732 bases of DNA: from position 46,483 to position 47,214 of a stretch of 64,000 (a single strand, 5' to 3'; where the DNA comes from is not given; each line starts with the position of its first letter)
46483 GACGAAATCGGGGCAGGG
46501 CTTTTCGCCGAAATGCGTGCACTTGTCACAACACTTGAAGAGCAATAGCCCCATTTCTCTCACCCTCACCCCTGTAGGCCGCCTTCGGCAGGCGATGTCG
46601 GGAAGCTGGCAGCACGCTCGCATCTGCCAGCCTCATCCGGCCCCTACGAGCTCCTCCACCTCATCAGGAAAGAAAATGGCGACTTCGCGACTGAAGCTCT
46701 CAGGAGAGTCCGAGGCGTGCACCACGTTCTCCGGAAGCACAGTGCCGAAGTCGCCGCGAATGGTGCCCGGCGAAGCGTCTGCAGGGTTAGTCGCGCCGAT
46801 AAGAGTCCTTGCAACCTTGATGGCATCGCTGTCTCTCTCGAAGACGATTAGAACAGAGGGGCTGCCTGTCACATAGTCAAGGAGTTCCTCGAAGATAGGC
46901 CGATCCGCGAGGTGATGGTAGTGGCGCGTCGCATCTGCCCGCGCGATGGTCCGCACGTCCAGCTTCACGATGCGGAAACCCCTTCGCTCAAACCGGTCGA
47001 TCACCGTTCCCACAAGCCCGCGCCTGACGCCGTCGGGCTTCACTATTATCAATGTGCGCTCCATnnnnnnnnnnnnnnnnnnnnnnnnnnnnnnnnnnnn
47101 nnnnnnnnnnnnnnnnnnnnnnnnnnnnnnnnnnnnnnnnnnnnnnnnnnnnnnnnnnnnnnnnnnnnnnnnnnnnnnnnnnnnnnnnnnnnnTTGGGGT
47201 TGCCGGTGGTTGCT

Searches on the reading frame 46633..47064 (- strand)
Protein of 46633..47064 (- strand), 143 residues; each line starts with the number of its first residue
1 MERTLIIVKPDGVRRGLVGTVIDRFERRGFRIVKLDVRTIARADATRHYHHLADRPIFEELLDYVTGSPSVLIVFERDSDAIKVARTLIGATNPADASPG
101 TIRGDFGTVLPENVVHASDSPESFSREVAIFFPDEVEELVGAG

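Call 44: find_encoding_contigs(protein=window:46633-47064:-, flank=1200, max_places=10)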
Protein window:46633-47064:- (143 aa): 2 contigs read that carry it; 2 places shown.
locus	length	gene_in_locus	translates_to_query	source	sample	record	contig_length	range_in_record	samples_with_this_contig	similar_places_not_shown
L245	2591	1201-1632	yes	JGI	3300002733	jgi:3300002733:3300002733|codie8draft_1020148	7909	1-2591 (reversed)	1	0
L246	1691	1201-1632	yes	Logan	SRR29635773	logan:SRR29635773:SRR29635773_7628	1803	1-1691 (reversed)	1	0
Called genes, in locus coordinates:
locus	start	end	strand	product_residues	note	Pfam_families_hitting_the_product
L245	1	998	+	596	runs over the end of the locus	-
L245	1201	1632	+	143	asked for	PF00334:NDK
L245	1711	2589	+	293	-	?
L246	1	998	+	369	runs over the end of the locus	?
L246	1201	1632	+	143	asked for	PF00334:NDK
